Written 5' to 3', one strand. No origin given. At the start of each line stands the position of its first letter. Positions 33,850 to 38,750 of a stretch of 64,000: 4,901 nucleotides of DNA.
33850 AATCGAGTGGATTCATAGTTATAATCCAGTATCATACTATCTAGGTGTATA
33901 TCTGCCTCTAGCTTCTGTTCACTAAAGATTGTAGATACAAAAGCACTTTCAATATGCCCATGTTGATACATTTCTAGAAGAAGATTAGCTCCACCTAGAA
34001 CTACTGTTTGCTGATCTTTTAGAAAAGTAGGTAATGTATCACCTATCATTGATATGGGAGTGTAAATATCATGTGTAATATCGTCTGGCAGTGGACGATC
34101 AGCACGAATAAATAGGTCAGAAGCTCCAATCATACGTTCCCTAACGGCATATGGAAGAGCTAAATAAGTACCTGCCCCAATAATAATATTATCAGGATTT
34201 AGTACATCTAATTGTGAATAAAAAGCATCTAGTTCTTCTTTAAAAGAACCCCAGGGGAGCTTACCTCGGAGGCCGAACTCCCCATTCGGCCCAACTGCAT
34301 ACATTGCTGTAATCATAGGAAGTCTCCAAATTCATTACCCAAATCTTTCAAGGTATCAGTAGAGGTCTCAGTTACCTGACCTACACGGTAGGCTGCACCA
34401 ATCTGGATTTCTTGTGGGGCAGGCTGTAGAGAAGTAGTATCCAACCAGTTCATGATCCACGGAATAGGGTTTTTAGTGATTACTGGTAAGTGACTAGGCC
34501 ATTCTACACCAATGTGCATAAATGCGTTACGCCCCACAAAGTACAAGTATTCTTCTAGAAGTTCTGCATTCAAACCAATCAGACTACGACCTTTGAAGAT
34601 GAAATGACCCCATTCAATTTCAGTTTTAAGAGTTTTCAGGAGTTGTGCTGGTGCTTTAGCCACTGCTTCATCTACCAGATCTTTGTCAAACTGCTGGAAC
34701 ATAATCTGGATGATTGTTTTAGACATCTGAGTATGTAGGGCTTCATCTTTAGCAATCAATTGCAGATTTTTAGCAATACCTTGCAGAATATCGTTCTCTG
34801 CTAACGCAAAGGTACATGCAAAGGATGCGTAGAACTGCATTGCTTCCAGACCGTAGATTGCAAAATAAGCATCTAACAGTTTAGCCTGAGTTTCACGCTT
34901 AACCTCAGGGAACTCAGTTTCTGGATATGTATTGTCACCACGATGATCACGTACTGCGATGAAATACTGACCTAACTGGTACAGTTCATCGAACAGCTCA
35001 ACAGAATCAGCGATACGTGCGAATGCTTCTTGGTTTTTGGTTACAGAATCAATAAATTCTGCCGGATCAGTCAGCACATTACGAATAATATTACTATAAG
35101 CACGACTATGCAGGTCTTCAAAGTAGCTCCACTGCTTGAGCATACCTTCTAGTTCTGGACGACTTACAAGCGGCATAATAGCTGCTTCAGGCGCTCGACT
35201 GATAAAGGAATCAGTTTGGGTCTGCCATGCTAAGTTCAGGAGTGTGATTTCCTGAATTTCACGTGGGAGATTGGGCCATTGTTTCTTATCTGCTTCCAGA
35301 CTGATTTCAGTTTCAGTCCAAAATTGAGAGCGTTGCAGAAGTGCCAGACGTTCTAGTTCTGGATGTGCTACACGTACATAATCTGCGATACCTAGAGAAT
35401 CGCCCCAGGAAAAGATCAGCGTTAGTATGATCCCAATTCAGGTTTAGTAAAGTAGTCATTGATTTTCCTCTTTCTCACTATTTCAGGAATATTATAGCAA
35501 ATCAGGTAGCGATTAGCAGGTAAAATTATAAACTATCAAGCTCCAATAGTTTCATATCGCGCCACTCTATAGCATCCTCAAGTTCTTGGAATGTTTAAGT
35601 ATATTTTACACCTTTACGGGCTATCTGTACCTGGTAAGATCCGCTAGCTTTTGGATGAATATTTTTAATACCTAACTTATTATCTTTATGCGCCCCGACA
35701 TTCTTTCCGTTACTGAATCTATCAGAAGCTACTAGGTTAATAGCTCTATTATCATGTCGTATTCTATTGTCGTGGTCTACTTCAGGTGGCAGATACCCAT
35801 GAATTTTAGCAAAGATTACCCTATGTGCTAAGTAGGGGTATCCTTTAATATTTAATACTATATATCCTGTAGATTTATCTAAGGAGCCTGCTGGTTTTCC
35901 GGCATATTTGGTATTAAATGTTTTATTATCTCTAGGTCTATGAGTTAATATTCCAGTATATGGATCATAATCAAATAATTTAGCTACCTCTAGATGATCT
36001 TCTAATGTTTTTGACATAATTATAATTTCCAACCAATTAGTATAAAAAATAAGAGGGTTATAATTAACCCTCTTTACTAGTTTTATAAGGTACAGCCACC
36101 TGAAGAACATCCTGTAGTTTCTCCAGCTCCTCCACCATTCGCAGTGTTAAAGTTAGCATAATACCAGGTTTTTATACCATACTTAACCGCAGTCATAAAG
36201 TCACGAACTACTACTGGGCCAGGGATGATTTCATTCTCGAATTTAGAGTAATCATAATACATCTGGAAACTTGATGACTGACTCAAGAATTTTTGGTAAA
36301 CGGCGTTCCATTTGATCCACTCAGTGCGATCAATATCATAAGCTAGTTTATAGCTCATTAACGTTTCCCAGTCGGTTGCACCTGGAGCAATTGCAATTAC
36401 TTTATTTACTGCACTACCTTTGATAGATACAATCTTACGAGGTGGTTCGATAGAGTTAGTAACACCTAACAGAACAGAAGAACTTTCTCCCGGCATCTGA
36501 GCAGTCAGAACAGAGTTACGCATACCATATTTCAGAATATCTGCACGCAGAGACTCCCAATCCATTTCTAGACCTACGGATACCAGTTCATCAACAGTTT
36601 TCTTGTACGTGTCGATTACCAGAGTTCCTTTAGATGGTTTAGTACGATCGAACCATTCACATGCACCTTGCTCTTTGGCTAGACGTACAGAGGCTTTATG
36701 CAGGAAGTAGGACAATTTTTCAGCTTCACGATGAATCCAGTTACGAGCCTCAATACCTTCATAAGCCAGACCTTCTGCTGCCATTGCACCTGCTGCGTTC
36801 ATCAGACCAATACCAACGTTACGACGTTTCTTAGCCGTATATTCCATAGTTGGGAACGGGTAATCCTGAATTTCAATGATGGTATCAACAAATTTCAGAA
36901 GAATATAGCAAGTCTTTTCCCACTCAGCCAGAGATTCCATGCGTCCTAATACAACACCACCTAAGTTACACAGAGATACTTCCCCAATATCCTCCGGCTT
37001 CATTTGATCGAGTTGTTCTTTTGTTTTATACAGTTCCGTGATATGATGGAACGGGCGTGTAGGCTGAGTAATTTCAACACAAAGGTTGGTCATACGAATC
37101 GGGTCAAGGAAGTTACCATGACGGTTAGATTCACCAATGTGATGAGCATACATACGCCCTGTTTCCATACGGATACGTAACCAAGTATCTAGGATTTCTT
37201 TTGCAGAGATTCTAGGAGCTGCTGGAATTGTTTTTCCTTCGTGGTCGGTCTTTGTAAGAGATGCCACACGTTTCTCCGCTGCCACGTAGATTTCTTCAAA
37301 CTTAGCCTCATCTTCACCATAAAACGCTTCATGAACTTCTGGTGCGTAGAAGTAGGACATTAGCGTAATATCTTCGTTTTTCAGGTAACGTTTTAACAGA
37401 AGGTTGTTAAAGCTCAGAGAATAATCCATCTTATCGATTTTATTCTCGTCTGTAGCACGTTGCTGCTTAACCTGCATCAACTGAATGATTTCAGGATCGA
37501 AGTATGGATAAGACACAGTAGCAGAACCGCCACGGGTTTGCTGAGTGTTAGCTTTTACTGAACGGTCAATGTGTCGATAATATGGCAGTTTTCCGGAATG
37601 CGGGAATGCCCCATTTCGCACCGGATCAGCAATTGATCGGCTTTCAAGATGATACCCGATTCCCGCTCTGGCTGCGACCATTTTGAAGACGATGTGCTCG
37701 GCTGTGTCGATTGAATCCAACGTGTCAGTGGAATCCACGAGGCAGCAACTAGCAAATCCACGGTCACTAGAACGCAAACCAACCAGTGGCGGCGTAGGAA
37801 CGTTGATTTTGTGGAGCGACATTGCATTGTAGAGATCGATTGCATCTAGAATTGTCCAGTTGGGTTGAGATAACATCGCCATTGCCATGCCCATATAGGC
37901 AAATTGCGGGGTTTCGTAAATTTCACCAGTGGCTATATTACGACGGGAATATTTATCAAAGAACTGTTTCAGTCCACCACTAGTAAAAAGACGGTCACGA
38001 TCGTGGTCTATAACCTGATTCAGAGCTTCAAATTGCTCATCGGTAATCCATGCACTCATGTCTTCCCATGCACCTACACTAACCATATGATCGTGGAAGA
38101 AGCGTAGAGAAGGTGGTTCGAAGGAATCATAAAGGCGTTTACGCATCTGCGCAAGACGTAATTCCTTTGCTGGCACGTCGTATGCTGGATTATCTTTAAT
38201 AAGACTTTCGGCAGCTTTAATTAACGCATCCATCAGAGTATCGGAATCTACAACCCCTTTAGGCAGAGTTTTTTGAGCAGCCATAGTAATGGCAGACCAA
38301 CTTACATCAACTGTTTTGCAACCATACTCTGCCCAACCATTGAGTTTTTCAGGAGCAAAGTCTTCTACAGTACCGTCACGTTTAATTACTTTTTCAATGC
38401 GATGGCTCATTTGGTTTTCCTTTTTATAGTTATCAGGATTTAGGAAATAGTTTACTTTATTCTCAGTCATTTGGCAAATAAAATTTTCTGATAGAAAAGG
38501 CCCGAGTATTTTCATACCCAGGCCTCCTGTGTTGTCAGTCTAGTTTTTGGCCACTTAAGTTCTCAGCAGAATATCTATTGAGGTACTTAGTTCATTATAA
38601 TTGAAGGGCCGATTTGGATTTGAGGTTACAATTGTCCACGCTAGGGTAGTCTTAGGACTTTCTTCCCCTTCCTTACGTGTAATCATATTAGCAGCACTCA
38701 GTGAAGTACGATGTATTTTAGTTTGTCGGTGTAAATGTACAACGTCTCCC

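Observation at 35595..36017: HNH endonuclease gene wedged between nrdA and nrdB (MobE-like position)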

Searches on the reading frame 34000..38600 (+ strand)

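Call 29: search_protein_families(library=pfam, proteins=[L001:3023-3514:-, L003:2870-3352:-], max_evalue=1)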
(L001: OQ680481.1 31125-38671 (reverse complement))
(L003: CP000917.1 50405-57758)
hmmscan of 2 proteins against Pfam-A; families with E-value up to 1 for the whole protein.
L001:3023-3514:- (163 aa): 2 families
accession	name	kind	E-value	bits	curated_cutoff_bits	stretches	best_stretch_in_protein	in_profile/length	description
PF13392.12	HNH_3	-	7.9e-09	35.5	24.8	1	62-100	1-41/46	HNH endonuclease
PF11465.14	Receptor_2B4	-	0.14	12.8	21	1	88-144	51-103/108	Natural killer cell receptor 2B4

L003:2870-3352:- (160 aa): 1 family
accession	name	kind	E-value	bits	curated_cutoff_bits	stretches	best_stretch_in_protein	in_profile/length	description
PF13392.12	HNH_3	-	4.7e-09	36.2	24.8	1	59-100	1-44/46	HNH endonuclease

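Call 30: search_solved_structures(query=L001:3023-3514:-, max_evalue=1, show_alignments=2)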
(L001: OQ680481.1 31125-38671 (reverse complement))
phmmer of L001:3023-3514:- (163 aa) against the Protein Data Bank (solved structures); distinct sequences matched with E-value up to 1: 1.
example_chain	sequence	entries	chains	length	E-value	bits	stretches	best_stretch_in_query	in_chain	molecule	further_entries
7w5z_C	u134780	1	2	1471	0.59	13.7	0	68-115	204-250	Cyclic nucleotide-binding domain protein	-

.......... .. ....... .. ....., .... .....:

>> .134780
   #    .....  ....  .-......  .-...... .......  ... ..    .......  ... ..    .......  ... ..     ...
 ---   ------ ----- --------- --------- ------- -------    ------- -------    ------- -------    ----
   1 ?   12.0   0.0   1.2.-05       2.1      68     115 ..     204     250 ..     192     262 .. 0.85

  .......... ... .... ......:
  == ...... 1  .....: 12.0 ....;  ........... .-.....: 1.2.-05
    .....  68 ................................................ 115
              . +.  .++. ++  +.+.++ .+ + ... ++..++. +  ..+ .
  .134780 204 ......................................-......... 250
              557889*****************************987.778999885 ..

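Call 31: search_protein_families(library=phrogs, proteins=[L001:3023-3514:-], max_evalue=0.001)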
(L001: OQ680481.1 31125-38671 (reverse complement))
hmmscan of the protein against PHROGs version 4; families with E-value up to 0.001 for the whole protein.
L001:3023-3514:- (163 aa): 6 families
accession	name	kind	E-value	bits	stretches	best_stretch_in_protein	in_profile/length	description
phrog_99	-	DNA, RNA and nucleotide metabolism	1.7e-46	160.6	1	6-160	109-259/383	HNH endonuclease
phrog_4578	-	DNA, RNA and nucleotide metabolism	2.1e-14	54.5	1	79-160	31-114/130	HNH endonuclease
phrog_959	-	DNA, RNA and nucleotide metabolism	4.1e-06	27.6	1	47-124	39-123/138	HNH endonuclease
phrog_3593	-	DNA, RNA and nucleotide metabolism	1.8e-05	25.5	1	49-160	80-196/210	HNH endonuclease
phrog_59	-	DNA, RNA and nucleotide metabolism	0.00018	22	1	41-107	170-235/423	HNH endonuclease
phrog_36769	-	unknown function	0.00094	19.6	0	61-157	241-344/367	-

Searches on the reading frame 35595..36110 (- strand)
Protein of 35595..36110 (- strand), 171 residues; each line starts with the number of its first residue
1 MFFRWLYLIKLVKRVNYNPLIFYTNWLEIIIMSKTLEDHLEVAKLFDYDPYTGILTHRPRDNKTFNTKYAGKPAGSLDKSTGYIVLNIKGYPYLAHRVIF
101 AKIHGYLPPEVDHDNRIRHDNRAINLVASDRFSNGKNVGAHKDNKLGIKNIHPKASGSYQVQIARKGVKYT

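Call 3: search_protein_families(library=pfam, proteins=[window:35595-36017:-], max_evalue=0.01)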
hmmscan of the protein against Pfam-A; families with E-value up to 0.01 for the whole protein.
window:35595-36017:- (140 aa): 1 family
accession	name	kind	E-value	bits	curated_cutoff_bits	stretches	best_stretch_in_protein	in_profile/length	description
PF13392.12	HNH_3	-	5.7e-09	35.9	24.8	1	62-100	1-41/46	HNH endonuclease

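Call 10: search_dna_similar(query=window:35595-36017:-, collection=phages, mode=protein, max_rows=60, rows=spread)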
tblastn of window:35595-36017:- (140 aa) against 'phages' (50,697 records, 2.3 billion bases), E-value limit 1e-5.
Records with a match: 2122; places in all: 3246; records where one place covers at least 80% of the query: 1575.
Best place of each record, by identity: 95-99% 3; 60-80% 44; <60% 2075.
By first word of the organism name: Salmonella 584; Escherichia 408; Klebsiella 359; Vibrio 156; Acinetobacter 84; Pectobacterium 71; Pseudomonas 45; Brucella 41; Shigella 38; Erwinia 34; and 54 more.
By host as written in the record: - 320; Klebsiella pneumoniae 191; Escherichia coli 153; Salmonella enterica 80; Salmonella sp. 55; Salmonella enterica subsp. enterica serovar Enteritidis PT1 43; Acinetobacter baumannii 37; Salmonella enterica subsp. enterica serovar Enteritidis 36; and 486 more.
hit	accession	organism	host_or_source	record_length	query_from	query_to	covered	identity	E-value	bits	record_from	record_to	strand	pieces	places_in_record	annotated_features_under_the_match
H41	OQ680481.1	Salmonella phage phC17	Salmonella enterica subsp. enterica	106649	1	140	100%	97.9%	5e-87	281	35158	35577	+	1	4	homing endonuclease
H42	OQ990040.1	Escherichia phage SUT_E520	Escherichia coli O157:H7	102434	6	140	96%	73.3%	3e-62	210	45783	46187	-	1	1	hypothetical protein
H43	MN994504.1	Phage NBSal005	-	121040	1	132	94%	41.2%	2e-16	80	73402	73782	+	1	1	HNH endonuclease motif protein | hypothetical protein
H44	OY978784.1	Klebsiella phage vB_Kpn_K18PH07C1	-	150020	11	132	87%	43.0%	3e-13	71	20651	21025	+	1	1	unknown function | RNA ligase and tail fiber protein attachment catalyst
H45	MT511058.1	Escherichia phage vB_EcoD_SU57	Escherichia coli ECOR57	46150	35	136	73%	49.5%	1e-18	86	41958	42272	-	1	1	SU57_00071: hypothetical protein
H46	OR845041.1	Salmonella phage S.Ent 1-35-3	Salmonella enterica subsp. enterica ...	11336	14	140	91%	39.1%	8e-19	87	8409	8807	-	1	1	record has no annotation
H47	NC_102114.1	Salmonella phage smaug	Salmonella enterica subsp. enterica ...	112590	8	136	92%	38.5%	6e-18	84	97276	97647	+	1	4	HNH homing endonuclease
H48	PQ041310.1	Salmonella phage SESL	Salmonella enterica subsp. enterica ...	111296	10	136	91%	38.5%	9e-15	75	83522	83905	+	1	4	hypothetical protein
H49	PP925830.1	Escherichia phage CharmingMan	Escherichia coli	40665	1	136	97%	35.5%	9e-6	49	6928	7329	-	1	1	HNH endonuclease | hypothetical protein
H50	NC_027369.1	Escherichia phage EC6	Escherichia coli serotype O157:H7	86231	2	133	94%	36.1%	1e-10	63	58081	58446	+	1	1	HNH endonuclease | 5'-3' exonuclease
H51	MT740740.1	Ralstonia phage Gervaise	Ralstonia pseudosolanacearum I-15 ...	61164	7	138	94%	36.0%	7e-14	72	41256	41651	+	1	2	hypothetical protein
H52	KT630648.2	Salmonella phage SEN22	Salmonella enterica subsp. diarizonae ...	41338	10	140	94%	35.6%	7e-13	70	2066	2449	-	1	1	homing endonuclease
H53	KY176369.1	Salmonella phage STP03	Salmonella enterica subsp. enterica ...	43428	10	139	93%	35.6%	1e-12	69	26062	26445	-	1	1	endolysin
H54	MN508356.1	Acinetobacter phage VB_ApiP_XC38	Acinetobacter pittii ABC38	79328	1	137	98%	33.3%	2e-13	71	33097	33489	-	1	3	putative HNH endonuclease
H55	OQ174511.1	Escherichia phage REP12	Escherichia coli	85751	11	138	91%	35.5%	4e-12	67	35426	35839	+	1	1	HNH endonuclease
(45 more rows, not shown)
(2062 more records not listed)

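Call 31: search_protein_families(library=phrogs, proteins=[window:35595-36017:-], max_evalue=0.001)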
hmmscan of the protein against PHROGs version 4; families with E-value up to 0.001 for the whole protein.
window:35595-36017:- (140 aa): 4 families
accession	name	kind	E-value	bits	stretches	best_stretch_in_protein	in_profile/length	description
phrog_99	-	DNA, RNA and nucleotide metabolism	1.8e-39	137.5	1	3-139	106-237/383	HNH endonuclease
phrog_4578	-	DNA, RNA and nucleotide metabolism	1.1e-08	36.1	1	79-139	31-92/130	HNH endonuclease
phrog_959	-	DNA, RNA and nucleotide metabolism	6.3e-06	27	1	47-123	39-122/138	HNH endonuclease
phrog_59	-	DNA, RNA and nucleotide metabolism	7.3e-05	23.3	1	41-104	170-232/423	HNH endonuclease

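Call 32: find_homologous_proteins(query=window:35595-36017:-, max_evalue=0.00001)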
Query window:35595-36017:- (140 aa): 5 proteins with E <= 0.00001 among 8 candidates.
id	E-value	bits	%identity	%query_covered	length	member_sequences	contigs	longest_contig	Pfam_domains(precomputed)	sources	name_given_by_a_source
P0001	2.4e-83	296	94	100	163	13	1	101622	PF13392.13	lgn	-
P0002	8.7e-61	222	73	96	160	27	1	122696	PF13392.13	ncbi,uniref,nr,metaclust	ncbi:phage-associated homing endonuclease [Yersinia phage phiR2-01]|uniref:Phage-associated homing e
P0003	1.6e-60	222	73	96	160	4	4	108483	PF13392.13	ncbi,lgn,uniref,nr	ncbi:H-N-H endonuclease [Escherichia phage vB_EcoS_FFH_1]|uniref:H-N-H endonuclease n=1 Tax=Escheric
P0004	1.5e-17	82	43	90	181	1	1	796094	PF00847.27,PF13392.13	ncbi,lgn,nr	ncbi:HNH endonuclease [Agrobacterium rhizogenes]|nr:HNH endonuclease [Rhizobium rhizogenes]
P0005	2.2e-8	53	38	79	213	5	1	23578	PF13392.13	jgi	-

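Call 39: predict_structure(alignment_id=A2)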
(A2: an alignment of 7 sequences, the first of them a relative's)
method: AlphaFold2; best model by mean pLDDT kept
length: 163 residues; sequences in the alignment: 7
mean_pLDDT: 81.7   pTM: 0.72
mean pLDDT of the five models: 81.7, 70.1, 68.4, 68.0, 67.8
residues with pLDDT >= 90: 62; 70-90: 73; 50-70: 19; < 50: 9
segments of 3 or more residues with pLDDT < 50: 108-115
pLDDT, mean of each block of 10 residues (from residue 1): 86 93 91 90 81 87 93 91 76 87 57 55 80 74 87 84 67
secondary structure, 60 per line:
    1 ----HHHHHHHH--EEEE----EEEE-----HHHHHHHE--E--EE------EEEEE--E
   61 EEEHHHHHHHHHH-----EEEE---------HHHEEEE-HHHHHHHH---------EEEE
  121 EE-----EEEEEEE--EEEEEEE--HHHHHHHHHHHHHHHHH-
elements in order: H5-12 E15-18 E23-26 H32-38 E53-57 E60-63 H64-73 E79-82 E95-98 H100-107 E117-122 E128-134 E137-143 H146-162

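Call 42: fold_search(model_id=the predicted structure, library=pdb)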
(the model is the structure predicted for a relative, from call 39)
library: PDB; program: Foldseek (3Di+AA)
matches with E <= 10: 385; with E <= 0.001: 0
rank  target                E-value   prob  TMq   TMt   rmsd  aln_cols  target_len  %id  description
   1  4ue5_E                1.0e+00  0.38  0.20  0.37   4.3        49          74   16  Structural basis for targeting and elongation arrest of Bacillus signal recognition particle (released 2015-09-09)
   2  5aox_A                1.1e+00  0.41  0.20  0.37   4.0        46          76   17  Human Alu RNA retrotransposition complex in the ribosome-stalling conformation (released 2015-11-11)
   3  1e8o_A                1.3e+00  0.33  0.20  0.37   4.0        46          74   17  Core of the Alu domain of the mammalian SRP (released 2000-11-08)
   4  5aox_D                1.4e+00  0.33  0.20  0.38   4.0        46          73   17  Human Alu RNA retrotransposition complex in the ribosome-stalling conformation (released 2015-11-11)
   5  9kby_A                1.4e+00  0.28  0.19  0.05   3.8        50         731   10  Cryo-EM structure of DCL4-Hairpin RNA complex (released 2026-02-18)
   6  3q4f_C                1.4e+00  0.07  0.13  0.14  11.6        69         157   13  Crystal structure of xrcc4/xlf-cernunnos complex (released 2011-08-03)
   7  7nfx_w                1.5e+00  0.33  0.20  0.38   3.8        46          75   15  Mammalian ribosome nascent chain complex with SRP and SRP receptor in early state A (released 2021-06-02)
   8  4uyk_A                1.6e+00  0.30  0.20  0.35   4.0        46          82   17  Crystal structure of a Signal Recognition Particle Alu domain in the elongation arrest conformation (released 2014-11-05)
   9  6i4z_A                1.7e+00  0.28  0.15  0.05   2.8        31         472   16  Crystal structure of the disease-causing P453L mutant of the human dihydrolipoamide dehydrogenase (released 2019-11-20)
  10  9j9h_2                1.7e+00  0.04  0.19  0.23   9.5       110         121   12  High-resolution cryo-EM structure of the Plasmodium falciparum 80S ribosome bound to RACK1 and E-tRNA (released 2025-06-04)
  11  6sy0_A                1.8e+00  0.28  0.22  0.25   3.0        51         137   12  Structure of the Plasmodium falciparum SIP2 DNA-binding AP2 tandem repeat in complex with two SPE2 half-sites (released 2020-10-07)
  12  5uk8_B                2.0e+00  0.13  0.18  0.12   7.5        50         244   12  The co-structure of (R)-4-(6-(1-(cyclopropylsulfonyl)cyclopropyl)-2-(1H-indol-4-yl)pyrimidin-4-yl)-3-methylmorpholine  (released 2017-06-14)
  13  6i4s_B                2.1e+00  0.18  0.14  0.05   3.5        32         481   16  Crystal structure of the disease-causing R447G mutant of the human dihydrolipoamide dehydrogenase (released 2019-11-20)
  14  5j5z_B                2.3e+00  0.25  0.14  0.05   2.3        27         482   18  Crystal structure of the D444V disease-causing mutant of the human dihydrolipoamide dehydrogenase (released 2017-11-15)
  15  5dv7_C                2.3e+00  0.20  0.18  0.21   4.4        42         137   10  Crystal Structure of NF90 tandem dsRBDs with dsRNA (released 2016-01-13)
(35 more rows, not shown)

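Call 64: find_encoding_contigs(protein=window:35595-36017:-, flank=3000, max_places=6)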
Protein window:35595-36017:- (140 aa): no gene with exactly this product is on record in the collection.

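Call 65: find_encoding_contigs(protein=window:35595-36110:-, flank=3000, max_places=6)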
Protein window:35595-36110:- (171 aa): no gene with exactly this product is on record in the collection.

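Call 66: find_encoding_contigs(protein=P0001, flank=3000, max_places=6)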
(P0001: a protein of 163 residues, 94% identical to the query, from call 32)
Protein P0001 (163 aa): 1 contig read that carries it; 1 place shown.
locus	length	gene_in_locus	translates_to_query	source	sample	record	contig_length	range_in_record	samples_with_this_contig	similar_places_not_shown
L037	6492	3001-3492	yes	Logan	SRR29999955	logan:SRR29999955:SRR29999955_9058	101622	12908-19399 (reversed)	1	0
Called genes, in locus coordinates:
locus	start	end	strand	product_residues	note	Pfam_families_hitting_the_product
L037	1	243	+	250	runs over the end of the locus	PF02562:PhoH, PF13604:AAA_30, PF13245:AAA_19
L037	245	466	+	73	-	PF24207:DUF7430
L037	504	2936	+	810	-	PF00317:Ribonuc_red_lgN, PF02867:Ribonuc_red_lgC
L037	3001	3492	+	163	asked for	PF13392:HNH_3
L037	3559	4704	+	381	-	PF00268:Ribonuc_red_sm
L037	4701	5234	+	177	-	-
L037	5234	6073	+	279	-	PF00303:Thymidylat_synt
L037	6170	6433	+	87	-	-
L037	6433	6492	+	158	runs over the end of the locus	PF00075:RNase_H, PF13456:RVT_3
